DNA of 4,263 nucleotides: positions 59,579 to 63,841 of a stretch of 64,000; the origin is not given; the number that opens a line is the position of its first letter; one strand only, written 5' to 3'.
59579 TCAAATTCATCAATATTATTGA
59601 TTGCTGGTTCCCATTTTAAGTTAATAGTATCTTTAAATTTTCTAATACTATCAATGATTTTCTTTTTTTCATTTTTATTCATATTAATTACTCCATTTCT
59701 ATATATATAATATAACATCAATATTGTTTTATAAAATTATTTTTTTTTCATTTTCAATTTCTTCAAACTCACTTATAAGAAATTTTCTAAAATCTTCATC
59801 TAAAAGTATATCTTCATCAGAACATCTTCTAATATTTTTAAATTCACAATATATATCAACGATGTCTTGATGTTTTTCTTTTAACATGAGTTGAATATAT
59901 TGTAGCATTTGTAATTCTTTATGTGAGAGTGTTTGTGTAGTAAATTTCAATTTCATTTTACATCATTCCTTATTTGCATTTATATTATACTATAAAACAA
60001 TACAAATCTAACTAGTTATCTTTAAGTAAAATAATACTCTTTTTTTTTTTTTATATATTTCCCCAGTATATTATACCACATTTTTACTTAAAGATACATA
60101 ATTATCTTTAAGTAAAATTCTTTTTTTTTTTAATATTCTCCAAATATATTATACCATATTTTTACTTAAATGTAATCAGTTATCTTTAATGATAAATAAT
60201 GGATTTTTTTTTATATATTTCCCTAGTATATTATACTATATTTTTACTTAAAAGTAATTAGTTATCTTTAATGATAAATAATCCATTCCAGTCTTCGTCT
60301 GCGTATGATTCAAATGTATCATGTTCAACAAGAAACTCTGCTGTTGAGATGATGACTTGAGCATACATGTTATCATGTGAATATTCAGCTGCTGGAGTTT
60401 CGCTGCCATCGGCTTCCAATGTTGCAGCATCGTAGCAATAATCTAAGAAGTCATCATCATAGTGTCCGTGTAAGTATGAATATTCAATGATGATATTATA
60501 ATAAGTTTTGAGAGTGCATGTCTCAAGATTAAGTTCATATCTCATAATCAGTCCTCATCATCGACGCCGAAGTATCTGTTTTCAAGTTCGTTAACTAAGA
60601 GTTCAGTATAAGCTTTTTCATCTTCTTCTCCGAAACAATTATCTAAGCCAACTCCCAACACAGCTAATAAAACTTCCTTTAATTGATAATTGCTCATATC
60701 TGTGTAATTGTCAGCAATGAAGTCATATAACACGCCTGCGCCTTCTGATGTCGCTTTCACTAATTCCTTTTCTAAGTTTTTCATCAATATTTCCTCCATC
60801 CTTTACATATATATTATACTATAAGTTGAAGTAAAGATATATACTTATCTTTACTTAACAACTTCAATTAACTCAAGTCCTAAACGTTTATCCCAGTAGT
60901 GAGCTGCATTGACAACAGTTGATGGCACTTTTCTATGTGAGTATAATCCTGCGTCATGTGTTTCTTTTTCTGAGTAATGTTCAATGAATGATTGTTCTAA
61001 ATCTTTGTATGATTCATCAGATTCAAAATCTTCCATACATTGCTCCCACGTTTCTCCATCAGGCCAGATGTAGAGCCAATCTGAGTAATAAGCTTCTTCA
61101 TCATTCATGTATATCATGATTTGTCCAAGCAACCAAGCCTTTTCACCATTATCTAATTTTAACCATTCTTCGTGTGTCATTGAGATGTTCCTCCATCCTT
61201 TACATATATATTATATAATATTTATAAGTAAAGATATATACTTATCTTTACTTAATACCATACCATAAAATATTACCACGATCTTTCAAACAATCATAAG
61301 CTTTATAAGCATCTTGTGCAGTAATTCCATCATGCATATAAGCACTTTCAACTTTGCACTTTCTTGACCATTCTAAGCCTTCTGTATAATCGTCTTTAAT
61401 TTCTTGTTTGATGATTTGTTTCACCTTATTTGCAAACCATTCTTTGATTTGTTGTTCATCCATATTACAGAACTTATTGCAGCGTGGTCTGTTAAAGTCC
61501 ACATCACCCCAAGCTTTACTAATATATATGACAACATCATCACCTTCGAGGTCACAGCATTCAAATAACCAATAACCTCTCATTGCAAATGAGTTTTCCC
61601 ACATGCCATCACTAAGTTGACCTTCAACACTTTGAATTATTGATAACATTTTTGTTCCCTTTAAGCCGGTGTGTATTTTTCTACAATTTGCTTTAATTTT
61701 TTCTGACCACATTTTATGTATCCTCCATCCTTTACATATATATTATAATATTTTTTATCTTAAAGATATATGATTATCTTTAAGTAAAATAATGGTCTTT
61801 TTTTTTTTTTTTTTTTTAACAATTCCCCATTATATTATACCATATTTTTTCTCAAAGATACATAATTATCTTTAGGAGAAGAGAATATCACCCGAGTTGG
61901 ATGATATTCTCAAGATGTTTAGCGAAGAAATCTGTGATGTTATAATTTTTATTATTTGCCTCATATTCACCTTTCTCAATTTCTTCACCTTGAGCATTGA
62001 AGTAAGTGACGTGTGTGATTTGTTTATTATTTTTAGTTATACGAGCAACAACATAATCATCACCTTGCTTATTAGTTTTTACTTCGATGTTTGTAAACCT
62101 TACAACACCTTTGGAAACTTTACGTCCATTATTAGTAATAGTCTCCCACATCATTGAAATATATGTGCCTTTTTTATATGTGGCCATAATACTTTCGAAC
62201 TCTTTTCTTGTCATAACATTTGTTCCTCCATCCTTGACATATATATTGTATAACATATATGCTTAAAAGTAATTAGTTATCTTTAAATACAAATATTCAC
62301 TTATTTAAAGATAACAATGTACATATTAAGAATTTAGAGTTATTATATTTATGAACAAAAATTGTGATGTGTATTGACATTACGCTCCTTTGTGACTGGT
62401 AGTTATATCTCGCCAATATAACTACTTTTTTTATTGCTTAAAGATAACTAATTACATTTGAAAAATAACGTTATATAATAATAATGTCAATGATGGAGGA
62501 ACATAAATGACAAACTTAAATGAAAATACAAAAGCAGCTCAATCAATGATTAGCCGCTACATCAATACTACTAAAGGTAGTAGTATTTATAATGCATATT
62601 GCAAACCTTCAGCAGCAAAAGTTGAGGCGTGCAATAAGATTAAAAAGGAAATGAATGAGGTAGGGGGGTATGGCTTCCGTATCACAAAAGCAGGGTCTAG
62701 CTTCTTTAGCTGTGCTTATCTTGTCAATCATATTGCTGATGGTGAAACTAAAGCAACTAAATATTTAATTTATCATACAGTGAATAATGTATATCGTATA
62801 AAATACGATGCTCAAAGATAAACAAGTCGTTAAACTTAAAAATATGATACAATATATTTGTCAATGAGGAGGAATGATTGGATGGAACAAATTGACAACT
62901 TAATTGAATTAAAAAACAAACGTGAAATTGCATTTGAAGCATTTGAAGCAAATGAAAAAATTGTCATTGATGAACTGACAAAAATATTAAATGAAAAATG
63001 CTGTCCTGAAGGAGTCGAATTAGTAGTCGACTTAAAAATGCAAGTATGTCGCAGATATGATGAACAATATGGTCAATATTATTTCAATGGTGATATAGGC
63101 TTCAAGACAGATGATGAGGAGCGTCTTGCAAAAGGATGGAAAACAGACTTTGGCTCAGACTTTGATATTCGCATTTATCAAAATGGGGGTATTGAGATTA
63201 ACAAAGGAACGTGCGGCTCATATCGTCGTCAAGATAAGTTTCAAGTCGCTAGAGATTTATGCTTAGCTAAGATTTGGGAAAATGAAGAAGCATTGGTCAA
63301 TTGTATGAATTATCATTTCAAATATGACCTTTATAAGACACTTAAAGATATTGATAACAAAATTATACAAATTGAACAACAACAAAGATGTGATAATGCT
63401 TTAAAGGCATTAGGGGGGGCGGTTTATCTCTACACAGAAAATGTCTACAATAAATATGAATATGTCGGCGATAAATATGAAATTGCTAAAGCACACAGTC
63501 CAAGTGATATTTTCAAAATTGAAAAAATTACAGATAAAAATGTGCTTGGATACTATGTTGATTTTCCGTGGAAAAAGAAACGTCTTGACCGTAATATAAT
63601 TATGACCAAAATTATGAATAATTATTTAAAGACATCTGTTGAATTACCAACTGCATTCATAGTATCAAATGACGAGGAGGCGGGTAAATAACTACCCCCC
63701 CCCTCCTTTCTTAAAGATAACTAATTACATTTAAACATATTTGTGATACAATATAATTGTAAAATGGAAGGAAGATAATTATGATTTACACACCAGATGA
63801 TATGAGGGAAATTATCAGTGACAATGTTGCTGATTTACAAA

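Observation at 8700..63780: Genome-wide palindromic promoter element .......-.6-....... and terminator-promoter punctuation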

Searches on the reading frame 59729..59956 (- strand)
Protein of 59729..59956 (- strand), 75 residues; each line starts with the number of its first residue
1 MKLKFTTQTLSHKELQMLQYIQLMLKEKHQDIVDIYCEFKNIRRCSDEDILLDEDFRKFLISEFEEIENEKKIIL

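Call 26: search_protein_families(library=pfam, proteins=[window:59729-59956:-], max_evalue=0.01)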
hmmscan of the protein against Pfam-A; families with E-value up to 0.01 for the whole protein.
window:59729-59956:- (75 aa): 0 families

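Call 40: search_protein_families(library=phrogs, proteins=[window:59729-59956:-], max_evalue=0.01)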
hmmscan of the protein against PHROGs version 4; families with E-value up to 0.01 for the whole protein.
window:59729-59956:- (75 aa): 0 families

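Call 51: find_encoding_contigs(protein=window:59729-59956:-, flank=10000, max_places=8)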
Protein window:59729-59956:- (75 aa): no gene with exactly this product is on record in the collection.
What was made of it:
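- Tried and rejected: An exact look-up of the 75-aa early protein found no record (call 51).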

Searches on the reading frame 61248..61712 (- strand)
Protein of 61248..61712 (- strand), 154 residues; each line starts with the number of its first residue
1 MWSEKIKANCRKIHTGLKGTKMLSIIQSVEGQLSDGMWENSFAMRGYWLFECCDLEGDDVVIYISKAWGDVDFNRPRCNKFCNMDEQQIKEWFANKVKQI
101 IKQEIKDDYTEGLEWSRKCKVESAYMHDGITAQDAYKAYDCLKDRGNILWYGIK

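Call 26: search_protein_families(library=pfam, proteins=[window:61248-61712:-], max_evalue=0.01)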
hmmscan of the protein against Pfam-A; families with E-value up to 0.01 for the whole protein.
window:61248-61712:- (154 aa): 0 families

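Call 40: search_protein_families(library=phrogs, proteins=[window:61248-61712:-], max_evalue=0.01)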
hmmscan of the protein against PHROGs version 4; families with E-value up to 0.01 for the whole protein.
window:61248-61712:- (154 aa): 0 families

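Call 52: find_homologous_proteins(query=window:61248-61712:-, max_evalue=0.001)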
Query window:61248-61712:- (154 aa): 30 proteins with E <= 0.001 among 56 candidates.
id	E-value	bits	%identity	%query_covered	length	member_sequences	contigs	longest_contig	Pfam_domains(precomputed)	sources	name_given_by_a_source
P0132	1.2e-98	345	95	100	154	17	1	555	-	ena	-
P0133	9.6e-64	232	67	99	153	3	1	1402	-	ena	-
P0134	3.8e-60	220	64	99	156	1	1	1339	-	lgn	-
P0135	6.4e-57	210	64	99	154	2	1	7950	-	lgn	-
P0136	1.2e-54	202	66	94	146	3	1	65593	-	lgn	-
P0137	1.6e-53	199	62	94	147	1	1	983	-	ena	-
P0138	1.1e-51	193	60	94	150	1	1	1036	-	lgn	-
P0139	1.4e-46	176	58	96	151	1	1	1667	-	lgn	-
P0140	1.9e-46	176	58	94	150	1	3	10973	-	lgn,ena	-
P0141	6.0e-45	171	59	94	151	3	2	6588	-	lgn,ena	-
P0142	2.6e-44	169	53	99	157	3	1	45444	-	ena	-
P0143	2.9e-44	169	54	92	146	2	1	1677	-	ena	-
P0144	4.1e-44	168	57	94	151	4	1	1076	-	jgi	jgi:hypothetical protein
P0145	3.4e-39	152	52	94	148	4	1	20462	-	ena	-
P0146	1.1e-38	151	53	94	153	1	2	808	-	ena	-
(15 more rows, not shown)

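Call 53: find_encoding_contigs(protein=P0136, flank=10000, max_places=1)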
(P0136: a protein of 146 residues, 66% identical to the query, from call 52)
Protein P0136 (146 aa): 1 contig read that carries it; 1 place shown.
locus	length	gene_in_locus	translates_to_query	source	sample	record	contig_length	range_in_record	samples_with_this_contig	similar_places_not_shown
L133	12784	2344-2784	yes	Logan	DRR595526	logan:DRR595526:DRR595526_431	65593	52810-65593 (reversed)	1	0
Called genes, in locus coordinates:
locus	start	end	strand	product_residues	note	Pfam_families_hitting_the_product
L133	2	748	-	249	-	?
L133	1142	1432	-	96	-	PF14191:YodL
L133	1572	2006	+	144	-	-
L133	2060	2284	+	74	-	-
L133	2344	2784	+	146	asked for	-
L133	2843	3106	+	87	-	-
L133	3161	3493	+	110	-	-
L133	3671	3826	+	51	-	-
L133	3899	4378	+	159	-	-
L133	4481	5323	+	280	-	-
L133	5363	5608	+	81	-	-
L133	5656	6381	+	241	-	-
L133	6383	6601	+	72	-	-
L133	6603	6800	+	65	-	-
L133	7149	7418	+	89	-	-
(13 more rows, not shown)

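Call 54: find_encoding_contigs(protein=P0135, flank=10000, max_places=1)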
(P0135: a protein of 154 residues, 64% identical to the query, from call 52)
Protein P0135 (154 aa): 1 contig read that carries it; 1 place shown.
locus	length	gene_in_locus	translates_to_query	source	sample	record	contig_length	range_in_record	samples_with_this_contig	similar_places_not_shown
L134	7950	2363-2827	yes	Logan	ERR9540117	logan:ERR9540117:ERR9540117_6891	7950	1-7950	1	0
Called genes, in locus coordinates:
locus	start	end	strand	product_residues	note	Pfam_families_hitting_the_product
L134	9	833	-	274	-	-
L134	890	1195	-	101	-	-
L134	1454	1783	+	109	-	-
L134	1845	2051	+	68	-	-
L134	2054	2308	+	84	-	-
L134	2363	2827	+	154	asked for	-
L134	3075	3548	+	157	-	-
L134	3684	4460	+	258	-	-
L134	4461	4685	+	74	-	-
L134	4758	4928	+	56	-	-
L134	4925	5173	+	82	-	-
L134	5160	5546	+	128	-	-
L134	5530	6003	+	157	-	-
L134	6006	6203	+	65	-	-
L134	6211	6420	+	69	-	-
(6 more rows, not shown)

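Call 55: find_encoding_contigs(protein=P0142, flank=10000, max_places=1)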
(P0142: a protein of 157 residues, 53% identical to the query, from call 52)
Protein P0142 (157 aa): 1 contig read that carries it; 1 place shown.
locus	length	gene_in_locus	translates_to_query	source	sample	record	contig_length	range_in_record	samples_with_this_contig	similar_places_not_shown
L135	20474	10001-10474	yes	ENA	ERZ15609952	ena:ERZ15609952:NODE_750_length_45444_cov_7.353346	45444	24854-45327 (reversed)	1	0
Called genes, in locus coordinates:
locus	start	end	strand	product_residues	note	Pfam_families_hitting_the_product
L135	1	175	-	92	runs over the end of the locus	-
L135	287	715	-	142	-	-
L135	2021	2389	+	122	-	-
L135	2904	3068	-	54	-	-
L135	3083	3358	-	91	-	-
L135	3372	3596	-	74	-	-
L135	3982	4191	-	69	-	-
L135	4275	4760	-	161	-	-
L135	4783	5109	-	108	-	-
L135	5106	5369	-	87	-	-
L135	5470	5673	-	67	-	-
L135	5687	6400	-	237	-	-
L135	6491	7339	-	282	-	-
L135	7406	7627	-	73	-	-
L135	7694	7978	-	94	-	-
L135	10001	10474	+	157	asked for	-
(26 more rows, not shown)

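Call 87: find_related_loci(query=A2, collection=metagenome_contigs, flank=10000)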
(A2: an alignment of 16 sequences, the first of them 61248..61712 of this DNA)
Query A2 (154 aa) in metagenome_contigs; peptide patterns used: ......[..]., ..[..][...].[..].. (x = any residue, [..] = any of these).
218 stretches matched a pattern; 71 encode a relative of the query (tblastn E <= 1e-3); 71 distinct loci.
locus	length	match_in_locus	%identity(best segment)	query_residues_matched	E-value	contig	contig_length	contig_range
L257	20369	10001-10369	42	8-145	6e-27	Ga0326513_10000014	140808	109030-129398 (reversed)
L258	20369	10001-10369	43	8-145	1e-26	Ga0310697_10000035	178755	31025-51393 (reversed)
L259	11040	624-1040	39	11-145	2e-25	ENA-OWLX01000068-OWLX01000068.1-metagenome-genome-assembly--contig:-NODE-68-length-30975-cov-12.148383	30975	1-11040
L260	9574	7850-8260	43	9-146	1e-24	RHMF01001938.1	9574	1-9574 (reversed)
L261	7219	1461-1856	39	11-145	2e-24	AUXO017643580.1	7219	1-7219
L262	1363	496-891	39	11-145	5e-24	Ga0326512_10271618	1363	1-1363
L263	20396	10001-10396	40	11-145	9e-24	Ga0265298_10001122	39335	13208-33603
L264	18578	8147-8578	38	8-142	1e-23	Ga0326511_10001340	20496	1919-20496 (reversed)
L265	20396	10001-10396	38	11-145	2e-23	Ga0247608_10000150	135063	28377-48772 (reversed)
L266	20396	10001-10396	39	11-145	6e-23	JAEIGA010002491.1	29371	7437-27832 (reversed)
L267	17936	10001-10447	38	8-143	6e-23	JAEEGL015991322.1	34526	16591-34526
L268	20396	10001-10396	39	11-145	2e-22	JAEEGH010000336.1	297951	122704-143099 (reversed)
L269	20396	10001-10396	39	11-145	8e-24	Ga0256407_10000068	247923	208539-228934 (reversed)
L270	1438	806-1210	38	10-153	5e-22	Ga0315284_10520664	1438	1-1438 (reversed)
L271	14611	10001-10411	39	1-145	2e-21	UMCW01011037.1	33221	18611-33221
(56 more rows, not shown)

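Call 88: find_related_loci(query=A2, collection=viral_contigs, flank=10000)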
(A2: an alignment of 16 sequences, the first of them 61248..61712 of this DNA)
Query A2 (154 aa) in viral_contigs; peptide patterns used: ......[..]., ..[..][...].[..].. (x = any residue, [..] = any of these).
53 stretches matched a pattern; 28 encode a relative of the query (tblastn E <= 1e-3); 28 distinct loci.
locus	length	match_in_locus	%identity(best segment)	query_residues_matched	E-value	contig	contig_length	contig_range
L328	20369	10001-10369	43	8-145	6e-27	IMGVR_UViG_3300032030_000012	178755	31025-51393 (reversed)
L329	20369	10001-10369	42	8-145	3e-27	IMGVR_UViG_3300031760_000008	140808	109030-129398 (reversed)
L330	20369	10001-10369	42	8-145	4e-27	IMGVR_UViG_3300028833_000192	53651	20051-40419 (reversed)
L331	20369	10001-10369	43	8-145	6e-27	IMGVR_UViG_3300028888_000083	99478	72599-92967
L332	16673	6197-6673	41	4-146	1e-26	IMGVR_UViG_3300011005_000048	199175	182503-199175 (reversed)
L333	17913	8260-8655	42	11-145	9e-25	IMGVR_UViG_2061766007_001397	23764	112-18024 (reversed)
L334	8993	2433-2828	39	11-145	1e-24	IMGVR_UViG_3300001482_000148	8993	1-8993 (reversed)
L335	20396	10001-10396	39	11-145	5e-24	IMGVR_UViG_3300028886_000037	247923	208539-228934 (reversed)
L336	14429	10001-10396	40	11-145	6e-24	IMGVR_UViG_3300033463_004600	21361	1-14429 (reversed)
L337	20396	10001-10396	40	11-145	6e-24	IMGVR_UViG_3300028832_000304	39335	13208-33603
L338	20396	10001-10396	38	11-145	1e-23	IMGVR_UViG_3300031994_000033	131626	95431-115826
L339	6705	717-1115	38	11-146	1e-22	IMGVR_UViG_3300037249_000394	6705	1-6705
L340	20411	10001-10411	39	1-145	1e-21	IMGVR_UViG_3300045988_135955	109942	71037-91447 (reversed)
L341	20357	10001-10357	39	11-145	6e-21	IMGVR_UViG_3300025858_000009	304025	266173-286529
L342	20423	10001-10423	36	7-143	5e-20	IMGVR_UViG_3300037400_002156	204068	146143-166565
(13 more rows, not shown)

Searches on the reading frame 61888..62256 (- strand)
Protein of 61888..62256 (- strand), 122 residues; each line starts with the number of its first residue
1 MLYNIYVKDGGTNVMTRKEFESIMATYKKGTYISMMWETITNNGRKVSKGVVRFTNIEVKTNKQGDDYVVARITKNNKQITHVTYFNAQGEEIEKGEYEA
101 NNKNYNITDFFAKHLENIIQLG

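Call 26: search_protein_families(library=pfam, proteins=[window:61888-62256:-], max_evalue=0.01)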
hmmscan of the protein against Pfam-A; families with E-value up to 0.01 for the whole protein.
window:61888-62256:- (122 aa): 0 families

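Call 40: search_protein_families(library=phrogs, proteins=[window:61888-62256:-], max_evalue=0.01)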
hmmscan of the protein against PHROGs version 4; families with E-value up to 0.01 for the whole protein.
window:61888-62256:- (122 aa): 2 families
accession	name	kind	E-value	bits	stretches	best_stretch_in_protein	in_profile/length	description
phrog_14113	-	unknown function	0.0071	16.7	0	12-29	19-36/51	-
phrog_38388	-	unknown function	0.0077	17.1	0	48-95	7-55/75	-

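Call 60: find_homologous_proteins(query=window:61888-62214:-, max_evalue=0.001)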
Query window:61888-62214:- (108 aa): 10 proteins with E <= 0.001 among 11 candidates.
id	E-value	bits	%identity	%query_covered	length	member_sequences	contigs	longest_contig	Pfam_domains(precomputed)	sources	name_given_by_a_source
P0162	9.5e-64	230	100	100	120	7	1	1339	-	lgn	-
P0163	9.9e-64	230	100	100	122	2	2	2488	-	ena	-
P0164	1.8e-54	200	86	100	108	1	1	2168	-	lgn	-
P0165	2.0e-46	174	73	100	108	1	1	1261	-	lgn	-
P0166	9.3e-46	172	74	99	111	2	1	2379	-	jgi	jgi:hypothetical protein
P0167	1.6e-41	158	69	100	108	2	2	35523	-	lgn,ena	-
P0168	8.2e-38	147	66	100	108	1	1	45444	-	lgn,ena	-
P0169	1.5e-36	143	64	100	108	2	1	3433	-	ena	-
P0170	8.6e-35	137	62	100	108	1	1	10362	-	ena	-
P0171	1.9e-31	126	64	99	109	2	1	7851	-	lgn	-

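Call 64: predict_structure(alignment_id=A1)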
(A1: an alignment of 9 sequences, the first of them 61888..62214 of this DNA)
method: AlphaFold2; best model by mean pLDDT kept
length: 108 residues; sequences in the alignment: 9
mean_pLDDT: 52.1   pTM: 0.35
mean pLDDT of the five models: 52.1, 50.9, 48.5, 47.5, 46.8
residues with pLDDT >= 90: 0; 70-90: 1; 50-70: 69; < 50: 38
segments of 3 or more residues with pLDDT < 50: 1-3, 53-56, 65-71, 89-108
pLDDT, mean of each block of 10 residues (from residue 1): 53 61 60 59 59 52 49 54 56 36 30
secondary structure, 60 per line:
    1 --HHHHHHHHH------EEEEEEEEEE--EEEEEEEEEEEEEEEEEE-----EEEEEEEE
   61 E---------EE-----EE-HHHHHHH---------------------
elements in order: H3-11 E18-27 E30-47 E53-61 H81-87

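Call 76: search_solved_structures(query=A1, max_evalue=1)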
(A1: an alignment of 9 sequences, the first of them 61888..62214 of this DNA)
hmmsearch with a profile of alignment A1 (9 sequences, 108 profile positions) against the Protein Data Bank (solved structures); distinct sequences matched with E-value up to 1: 6.
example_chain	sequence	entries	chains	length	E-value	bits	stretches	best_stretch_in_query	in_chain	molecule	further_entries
9jwo_A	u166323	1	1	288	0.07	16.7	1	6-59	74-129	MSD1-apo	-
9jwl_A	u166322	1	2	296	0.073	16.6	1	6-59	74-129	MSD1-holo chainA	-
4zzk_A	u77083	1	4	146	0.44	14.1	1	16-62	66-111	Basal-body rod modification protein FlgD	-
4zzf_A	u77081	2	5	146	0.44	14.1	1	16-62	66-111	Flagellar basal body rod modification protein | Basal-body rod modification protein FlgD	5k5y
9jwt_A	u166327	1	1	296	0.74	13.4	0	7-62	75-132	MSD3-holo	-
9jwq_A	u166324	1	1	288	0.77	13.3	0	7-62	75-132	MSD3-apo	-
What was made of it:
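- The one lineage-restricted candidate I modelled, a 108-aa protein at 61888-62214(-), gave an uninformative model with pLDDT 52 (call 64) and no match to solved structures (call 76).
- Tried and rejected: It had no PDB sequence match (call 76).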

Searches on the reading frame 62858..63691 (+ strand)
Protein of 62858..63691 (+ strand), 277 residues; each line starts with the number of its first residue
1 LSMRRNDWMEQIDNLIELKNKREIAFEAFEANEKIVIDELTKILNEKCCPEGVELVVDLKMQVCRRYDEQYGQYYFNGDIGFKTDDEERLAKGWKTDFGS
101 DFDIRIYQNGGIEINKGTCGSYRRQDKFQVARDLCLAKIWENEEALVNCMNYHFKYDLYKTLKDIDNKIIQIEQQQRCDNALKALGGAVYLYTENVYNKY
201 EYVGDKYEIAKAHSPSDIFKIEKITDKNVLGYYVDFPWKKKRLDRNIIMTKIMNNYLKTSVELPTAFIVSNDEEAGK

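Call 17: find_related_loci(query=window:62858-63691:+, collection=viral_contigs, flank=10000)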
Query window:62858-63691:+ (277 aa) in viral_contigs; peptide patterns used: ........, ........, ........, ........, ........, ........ (x = any residue, [..] = any of these).
No stretch of DNA in the collection matches any of the patterns.

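Call 26: search_protein_families(library=pfam, proteins=[window:62858-63691:+], max_evalue=0.01)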
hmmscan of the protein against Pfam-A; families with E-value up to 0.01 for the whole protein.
window:62858-63691:+ (277 aa): 0 families

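Call 40: search_protein_families(library=phrogs, proteins=[window:62858-63691:+], max_evalue=0.01)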
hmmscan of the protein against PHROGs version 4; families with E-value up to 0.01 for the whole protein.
window:62858-63691:+ (277 aa): 0 families

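Call 70: find_encoding_contigs(protein=window:62882-63691:+, flank=10000, max_places=6)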
Protein window:62882-63691:+ (269 aa): 3 contigs read that carry it; 3 places shown.
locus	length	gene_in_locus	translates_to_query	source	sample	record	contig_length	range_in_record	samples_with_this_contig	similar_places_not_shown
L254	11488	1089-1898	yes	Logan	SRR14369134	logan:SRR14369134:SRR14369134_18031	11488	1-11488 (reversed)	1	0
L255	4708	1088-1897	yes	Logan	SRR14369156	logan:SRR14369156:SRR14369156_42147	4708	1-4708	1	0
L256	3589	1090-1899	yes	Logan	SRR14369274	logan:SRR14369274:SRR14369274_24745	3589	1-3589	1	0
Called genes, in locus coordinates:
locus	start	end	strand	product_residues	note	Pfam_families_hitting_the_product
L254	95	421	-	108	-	-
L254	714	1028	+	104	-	-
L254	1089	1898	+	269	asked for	-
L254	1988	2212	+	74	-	-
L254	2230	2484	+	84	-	-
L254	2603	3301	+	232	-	-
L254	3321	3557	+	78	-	-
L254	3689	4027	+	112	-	-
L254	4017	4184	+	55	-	-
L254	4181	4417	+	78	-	-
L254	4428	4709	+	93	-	-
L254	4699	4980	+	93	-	-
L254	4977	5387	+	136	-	-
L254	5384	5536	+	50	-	-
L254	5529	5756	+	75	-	-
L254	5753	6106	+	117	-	-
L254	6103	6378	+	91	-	-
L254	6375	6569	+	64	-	-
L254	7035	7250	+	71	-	-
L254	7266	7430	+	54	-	-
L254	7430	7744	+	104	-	-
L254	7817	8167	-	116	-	-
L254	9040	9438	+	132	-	-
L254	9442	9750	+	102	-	-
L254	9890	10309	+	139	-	-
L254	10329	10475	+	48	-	-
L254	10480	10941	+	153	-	-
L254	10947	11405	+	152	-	-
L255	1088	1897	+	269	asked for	-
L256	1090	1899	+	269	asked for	-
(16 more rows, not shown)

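Call 80: search_protein_families(library=pfam, proteins=[L254:1988-2212:+, L254:2230-2484:+, L254:2603-3301:+, L254:3321-3557:+, L254:3689-4027:+, L254:4181-4417:+, L254:4428-4709:+, L254:4699-4980:+, L254:4977-5387:+, L254:5529-5756:+], max_evalue=0.01)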
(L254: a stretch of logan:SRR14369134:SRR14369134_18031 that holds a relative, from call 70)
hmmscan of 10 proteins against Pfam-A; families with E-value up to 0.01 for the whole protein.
L254:1988-2212:+ (74 aa): 0 families

L254:2230-2484:+ (84 aa): 1 family
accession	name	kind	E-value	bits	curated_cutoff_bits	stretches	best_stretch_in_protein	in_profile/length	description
PF24024.1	DUF7336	-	8.3e-05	22.8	25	1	1-54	1-49/60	Domain of unknown function (DUF7336)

L254:2603-3301:+ (232 aa): 0 families

L254:3321-3557:+ (78 aa): 0 families

L254:3689-4027:+ (112 aa): 0 families

L254:4181-4417:+ (78 aa): 0 families

L254:4428-4709:+ (93 aa): 0 families

L254:4699-4980:+ (93 aa): 0 families

L254:4977-5387:+ (136 aa): 0 families

L254:5529-5756:+ (75 aa): 0 families

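Call 81: search_protein_families(library=pfam, proteins=[L254:5753-6106:+, L254:6103-6378:+, L254:6375-6569:+, L254:7035-7250:+], max_evalue=0.01)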
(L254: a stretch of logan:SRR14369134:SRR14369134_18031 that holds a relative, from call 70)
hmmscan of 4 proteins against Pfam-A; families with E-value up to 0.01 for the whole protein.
L254:5753-6106:+ (117 aa): 0 families

L254:6103-6378:+ (91 aa): 0 families

L254:6375-6569:+ (64 aa): 0 families

L254:7035-7250:+ (71 aa): 0 families
